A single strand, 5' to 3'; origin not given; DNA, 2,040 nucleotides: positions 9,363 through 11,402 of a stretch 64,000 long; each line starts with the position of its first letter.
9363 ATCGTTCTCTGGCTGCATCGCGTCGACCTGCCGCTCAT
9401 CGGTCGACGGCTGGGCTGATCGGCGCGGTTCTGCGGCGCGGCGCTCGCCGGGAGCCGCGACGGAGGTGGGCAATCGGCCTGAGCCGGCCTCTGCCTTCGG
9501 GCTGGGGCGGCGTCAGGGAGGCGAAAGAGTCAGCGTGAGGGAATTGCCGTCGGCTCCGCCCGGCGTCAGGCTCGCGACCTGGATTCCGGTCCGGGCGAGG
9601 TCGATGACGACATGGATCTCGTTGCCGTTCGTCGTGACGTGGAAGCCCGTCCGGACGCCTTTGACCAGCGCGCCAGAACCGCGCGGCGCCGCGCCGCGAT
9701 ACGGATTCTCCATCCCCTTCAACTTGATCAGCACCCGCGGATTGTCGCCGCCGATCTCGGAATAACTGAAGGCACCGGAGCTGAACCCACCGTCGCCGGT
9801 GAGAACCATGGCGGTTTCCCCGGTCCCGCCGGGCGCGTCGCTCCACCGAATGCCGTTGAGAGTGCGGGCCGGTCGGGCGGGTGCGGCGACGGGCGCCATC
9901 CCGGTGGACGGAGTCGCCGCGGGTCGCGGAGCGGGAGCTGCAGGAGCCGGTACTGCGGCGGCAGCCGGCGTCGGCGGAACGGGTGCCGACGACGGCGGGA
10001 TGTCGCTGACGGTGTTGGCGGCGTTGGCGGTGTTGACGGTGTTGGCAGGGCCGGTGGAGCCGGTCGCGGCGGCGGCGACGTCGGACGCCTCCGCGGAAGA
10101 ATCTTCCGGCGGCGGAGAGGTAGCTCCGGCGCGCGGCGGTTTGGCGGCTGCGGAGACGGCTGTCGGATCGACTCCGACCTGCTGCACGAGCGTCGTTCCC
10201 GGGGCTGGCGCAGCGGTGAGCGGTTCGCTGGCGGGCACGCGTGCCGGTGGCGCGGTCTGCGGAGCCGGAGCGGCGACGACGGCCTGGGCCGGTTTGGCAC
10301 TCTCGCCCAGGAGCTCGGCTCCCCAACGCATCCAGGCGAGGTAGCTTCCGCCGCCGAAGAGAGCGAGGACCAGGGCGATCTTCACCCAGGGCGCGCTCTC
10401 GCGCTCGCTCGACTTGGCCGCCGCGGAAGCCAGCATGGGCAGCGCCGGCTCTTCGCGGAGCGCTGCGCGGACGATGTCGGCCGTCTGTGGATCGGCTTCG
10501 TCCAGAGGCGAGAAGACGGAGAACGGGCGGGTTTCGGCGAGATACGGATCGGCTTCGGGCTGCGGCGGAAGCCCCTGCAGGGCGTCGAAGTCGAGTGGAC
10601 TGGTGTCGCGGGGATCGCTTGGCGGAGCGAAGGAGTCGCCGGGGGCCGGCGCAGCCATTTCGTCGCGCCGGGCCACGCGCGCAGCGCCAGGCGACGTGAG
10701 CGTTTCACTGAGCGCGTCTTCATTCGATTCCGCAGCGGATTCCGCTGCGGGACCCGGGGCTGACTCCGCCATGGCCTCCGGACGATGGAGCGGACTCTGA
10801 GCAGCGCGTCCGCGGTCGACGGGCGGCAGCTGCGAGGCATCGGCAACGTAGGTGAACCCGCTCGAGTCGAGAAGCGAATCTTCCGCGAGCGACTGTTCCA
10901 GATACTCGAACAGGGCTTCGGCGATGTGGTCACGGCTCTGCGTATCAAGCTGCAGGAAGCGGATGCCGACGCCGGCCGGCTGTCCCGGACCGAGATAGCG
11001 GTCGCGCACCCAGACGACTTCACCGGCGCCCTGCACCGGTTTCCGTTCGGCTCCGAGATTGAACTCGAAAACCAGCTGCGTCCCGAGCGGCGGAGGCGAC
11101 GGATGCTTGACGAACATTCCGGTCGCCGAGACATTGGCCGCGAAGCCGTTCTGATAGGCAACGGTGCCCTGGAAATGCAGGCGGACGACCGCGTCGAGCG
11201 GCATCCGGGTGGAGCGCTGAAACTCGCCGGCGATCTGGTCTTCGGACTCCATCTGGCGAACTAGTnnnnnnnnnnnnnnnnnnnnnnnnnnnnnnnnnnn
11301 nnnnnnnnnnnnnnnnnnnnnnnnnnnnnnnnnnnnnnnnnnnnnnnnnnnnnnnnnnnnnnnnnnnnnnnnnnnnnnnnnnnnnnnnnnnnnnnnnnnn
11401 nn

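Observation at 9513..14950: Tightly coupled operon: S1-domain protein, membrane Amidase_3, MamK-like actin and PilZ-TM-AMIN protein (candidate c-di-GMP-linked, cytoskeleton-guided peptidoglycan-cleavage module)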

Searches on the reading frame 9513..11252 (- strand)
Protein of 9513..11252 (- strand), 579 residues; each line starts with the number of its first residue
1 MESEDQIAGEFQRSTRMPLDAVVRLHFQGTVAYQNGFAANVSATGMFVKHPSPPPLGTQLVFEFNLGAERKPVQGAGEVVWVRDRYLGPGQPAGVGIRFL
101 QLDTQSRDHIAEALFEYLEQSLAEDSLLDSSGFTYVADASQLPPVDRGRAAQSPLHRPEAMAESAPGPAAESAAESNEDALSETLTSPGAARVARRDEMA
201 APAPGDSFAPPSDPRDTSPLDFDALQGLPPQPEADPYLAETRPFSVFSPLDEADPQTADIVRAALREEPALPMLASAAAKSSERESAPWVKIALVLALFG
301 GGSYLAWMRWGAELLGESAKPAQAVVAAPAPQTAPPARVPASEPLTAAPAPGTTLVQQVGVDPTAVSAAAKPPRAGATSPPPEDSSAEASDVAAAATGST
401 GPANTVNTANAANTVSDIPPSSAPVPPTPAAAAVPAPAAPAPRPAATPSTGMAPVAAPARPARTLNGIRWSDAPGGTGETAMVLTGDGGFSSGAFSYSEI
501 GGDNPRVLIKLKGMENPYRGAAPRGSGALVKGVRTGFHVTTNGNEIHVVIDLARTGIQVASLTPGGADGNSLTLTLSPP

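Call 6: search_protein_families(library=pfam, proteins=[window:9513-11252:-], max_evalue=0.1)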
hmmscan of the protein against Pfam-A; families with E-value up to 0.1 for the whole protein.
window:9513-11252:- (579 aa): 1 family
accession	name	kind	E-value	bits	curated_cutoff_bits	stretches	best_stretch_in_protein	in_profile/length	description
PF07238.19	PilZ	-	3.3e-13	50.3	22.5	1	13-115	4-101/102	PilZ domain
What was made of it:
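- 10908..11216 (-): PilZ domain (aa 13-115). Carries RxxR (R13, R16) instead of RxxxR; N40-V-S-A-T-G45 is present. Pfam PilZ 3.3e-13 (call 6).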

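Call 7: search_protein_families(library=ncbifam, proteins=[window:9513-11252:-], max_evalue=0.1)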
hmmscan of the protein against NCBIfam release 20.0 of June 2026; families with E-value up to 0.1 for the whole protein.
window:9513-11252:- (579 aa): 1 family
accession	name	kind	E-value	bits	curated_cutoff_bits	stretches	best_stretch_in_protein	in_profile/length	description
TIGR02266.1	gmx_TIGR02266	paralog_domain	8.8e-17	61.1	68.7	1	21-113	4-94/96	TIGR02266 family protein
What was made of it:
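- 10908..11216 (-): TIGR02266 61 bits, below its cut-off of 68.7 (call 7).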

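Call 19: search_solved_structures(query=window:9513-11252:-, max_evalue=10, show_alignments=2)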
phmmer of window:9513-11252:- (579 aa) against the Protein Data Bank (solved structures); distinct sequences matched with E-value up to 10: 5.
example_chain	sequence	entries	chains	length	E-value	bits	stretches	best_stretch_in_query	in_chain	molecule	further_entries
4f48_B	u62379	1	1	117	0.093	14.8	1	22-100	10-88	Type IV fimbriae assembly protein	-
3dsg_A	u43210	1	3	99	0.094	14.8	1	25-100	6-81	Type IV fimbriae assembly protein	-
7lkq_B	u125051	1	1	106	0.25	13.3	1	24-100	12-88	Type IV fimbriae assembly protein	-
3cnr_A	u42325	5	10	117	0.29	13.1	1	25-100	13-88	Type IV fimbriae assembly protein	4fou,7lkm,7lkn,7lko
8yt8_O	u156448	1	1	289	0.41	12.7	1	159-219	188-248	Beta-dystroglycan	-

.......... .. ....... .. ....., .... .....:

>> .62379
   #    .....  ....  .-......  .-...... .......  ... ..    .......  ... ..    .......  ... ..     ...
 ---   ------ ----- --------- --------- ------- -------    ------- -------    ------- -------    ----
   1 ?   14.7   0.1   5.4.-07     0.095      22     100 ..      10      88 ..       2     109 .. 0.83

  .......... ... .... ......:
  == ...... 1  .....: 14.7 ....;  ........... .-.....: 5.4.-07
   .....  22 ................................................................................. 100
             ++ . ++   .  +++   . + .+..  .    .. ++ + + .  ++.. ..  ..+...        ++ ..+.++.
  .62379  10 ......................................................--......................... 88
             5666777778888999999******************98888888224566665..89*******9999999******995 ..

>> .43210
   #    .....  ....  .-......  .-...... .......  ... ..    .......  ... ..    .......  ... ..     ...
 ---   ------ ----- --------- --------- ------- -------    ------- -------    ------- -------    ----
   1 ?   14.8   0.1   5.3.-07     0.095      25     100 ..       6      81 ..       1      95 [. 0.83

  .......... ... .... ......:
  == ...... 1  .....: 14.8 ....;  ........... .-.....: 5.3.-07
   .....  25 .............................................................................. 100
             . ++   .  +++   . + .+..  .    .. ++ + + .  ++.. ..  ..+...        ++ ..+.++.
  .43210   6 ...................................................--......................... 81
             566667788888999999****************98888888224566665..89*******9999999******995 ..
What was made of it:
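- Its closest PDB PilZ domains, matched only weakly at E about 0.1, are deposited as 'type IV fimbriae assembly protein' (call 19).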

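Call 20: find_homologous_proteins(query=window:9513-11252:-, max_evalue=0.001)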
Query window:9513-11252:- (579 aa): 101 proteins with E <= 0.001 among 8000 candidates.
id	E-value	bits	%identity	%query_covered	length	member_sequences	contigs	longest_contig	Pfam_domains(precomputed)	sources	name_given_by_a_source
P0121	0.0e+0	1239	100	100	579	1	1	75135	PF07238.20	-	-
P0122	2.0e-170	587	56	100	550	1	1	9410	PF07238.20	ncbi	-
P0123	1.1e-169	584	58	68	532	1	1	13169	PF07238.20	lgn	-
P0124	2.0e-169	583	57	100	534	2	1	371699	PF07238.20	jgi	jgi:uncharacterized protein (TIGR02266 family)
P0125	8.5e-166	571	90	25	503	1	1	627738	PF07238.20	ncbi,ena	-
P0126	7.8e-165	568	91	23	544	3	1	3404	PF07238.20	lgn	-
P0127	2.4e-164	566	53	100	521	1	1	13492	PF07238.20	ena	-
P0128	1.4e-163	564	57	100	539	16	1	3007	PF07238.20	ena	-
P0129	4.1e-163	562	54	100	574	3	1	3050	PF07238.20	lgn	-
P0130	3.0e-162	559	93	23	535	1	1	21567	PF07238.20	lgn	-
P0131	4.1e-162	559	53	100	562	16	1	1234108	PF07238.20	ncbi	-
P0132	1.1e-161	558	54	100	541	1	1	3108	PF07238.20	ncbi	ncbi:MAG: PilZ domain-containing protein [Thermoanaerobaculia bacterium]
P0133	6.7e-159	548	53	99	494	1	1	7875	PF07238.20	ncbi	-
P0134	9.1e-159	548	88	24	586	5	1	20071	PF07238.20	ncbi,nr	ncbi:MAG: PilZ domain-containing protein [Thermoanaerobaculia bacterium]|nr:PilZ domain-containing p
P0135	2.6e-158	546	59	63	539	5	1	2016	PF07238.20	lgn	-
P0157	7.8e-85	304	63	26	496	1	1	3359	PF07238.20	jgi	jgi:uncharacterized protein (TIGR02266 family)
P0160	8.7e-83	297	62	26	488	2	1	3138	PF07238.20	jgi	jgi:uncharacterized protein (TIGR02266 family)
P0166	6.7e-81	291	72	22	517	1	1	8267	PF07238.20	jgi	jgi:uncharacterized protein (TIGR02266 family)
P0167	1.4e-80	290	39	99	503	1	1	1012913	PF07238.20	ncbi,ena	-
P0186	1.6e-74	270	74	21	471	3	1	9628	PF07238.20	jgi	jgi:uncharacterized protein (TIGR02266 family)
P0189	4.1e-74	269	76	20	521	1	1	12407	PF07238.20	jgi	jgi:uncharacterized protein (TIGR02266 family)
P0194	1.0e-73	267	79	20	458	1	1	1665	PF07238.20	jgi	jgi:uncharacterized protein (TIGR02266 family)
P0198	1.7e-72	263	76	20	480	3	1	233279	PF07238.20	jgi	jgi:uncharacterized protein (TIGR02266 family)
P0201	6.8e-71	258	78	20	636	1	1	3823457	PF07238.20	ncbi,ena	-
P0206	1.9e-69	253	80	20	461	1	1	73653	PF07238.20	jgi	jgi:uncharacterized protein (TIGR02266 family)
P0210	3.9e-68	249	80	20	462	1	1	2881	PF07238.20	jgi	jgi:uncharacterized protein (TIGR02266 family)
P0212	1.3e-67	247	74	21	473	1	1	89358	PF07238.20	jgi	jgi:uncharacterized protein (TIGR02266 family)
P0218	1.3e-62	231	36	95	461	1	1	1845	PF07238.20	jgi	jgi:uncharacterized protein (TIGR02266 family)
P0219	8.7e-57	211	65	21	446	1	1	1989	PF07238.20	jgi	jgi:uncharacterized protein (TIGR02266 family)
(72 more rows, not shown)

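Call 75: search_protein_families(library=padloc, proteins=[window:9513-11252:-], max_evalue=0.001)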
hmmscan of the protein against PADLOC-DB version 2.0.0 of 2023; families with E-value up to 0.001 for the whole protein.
window:9513-11252:- (579 aa): 0 families
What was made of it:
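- There is no defence-system hit of note (call 75).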

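Call 76: search_protein_families(library=phrogs, proteins=[window:9513-11252:-], max_evalue=0.001)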
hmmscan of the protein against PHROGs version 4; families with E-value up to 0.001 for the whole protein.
window:9513-11252:- (579 aa): 0 families

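Call 79: find_encoding_contigs(protein=P0167, flank=6000, max_places=1)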
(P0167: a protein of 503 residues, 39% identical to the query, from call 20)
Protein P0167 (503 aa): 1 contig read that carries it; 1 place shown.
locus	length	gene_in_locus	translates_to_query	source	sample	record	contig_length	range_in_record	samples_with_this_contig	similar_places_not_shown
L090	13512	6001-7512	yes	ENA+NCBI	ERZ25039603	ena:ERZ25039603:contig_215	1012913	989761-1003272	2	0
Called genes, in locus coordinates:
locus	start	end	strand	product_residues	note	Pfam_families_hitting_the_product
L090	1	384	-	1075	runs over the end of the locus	PF25596:CPSase_L_D1, PF02786:CPSase_L_D2, PF07478:Dala_Dala_lig_C (weak), PF02787:CPSase_L_D3, PF25596:CPSase_L_D1, PF02786:CPSase_L_D2, PF02222:ATP-grasp (weak), PF02142:MGS, +2 more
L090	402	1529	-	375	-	-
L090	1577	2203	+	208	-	-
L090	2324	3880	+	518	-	PF00575:S1, PF13509:S1_2 (faint), PF23459:S1_RRP5 (faint), PF00575:S1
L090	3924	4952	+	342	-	PF01520:Amidase_3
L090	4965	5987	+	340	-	PF06723:MreB_Mbl, PF00022:Actin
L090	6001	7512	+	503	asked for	PF07238:PilZ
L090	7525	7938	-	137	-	-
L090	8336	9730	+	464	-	PF04055:Radical_SAM, PF13186:SPASM (weak)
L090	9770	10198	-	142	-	PF01850:PIN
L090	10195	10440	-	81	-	-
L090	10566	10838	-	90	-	PF13490:zf-HC2 (weak)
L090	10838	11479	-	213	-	PF07638:Sigma70_ECF (faint), PF04542:Sigma70_r2, PF08281:Sigma70_r4_2, PF04545:Sigma70_r4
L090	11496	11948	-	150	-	PF04945:YHS (weak)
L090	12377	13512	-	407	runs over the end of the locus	PF04107:GCS2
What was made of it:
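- In the sublineage that has them, carB is also syntenic, so linkage there may simply reflect recent common ancestry (call 79).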

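Call 80: find_encoding_contigs(protein=P0201, flank=6000, max_places=1)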
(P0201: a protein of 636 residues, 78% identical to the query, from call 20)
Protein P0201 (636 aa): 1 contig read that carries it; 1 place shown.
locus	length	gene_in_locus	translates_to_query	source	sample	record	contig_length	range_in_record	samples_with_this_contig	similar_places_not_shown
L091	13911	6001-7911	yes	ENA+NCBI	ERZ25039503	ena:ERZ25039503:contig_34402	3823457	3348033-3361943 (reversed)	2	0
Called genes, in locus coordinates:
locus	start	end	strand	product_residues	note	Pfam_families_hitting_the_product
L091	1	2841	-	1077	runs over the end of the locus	PF02012:BNR (faint), PF15902:Sortilin-Vps10, PF13088:BNR_2 (faint), PF15902:Sortilin-Vps10 (weak)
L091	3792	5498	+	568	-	PF00575:S1, PF13509:S1_2 (faint), PF00575:S1, PF23459:S1_RRP5 (weak), PF01520:Amidase_3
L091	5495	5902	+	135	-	-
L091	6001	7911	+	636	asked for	PF07238:PilZ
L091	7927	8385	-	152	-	PF04945:YHS (weak)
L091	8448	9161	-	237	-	PF00106:adh_short, PF08659:KR, PF01370:Epimerase, PF13561:adh_short_C2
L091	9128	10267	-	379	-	-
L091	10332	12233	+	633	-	-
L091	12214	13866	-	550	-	-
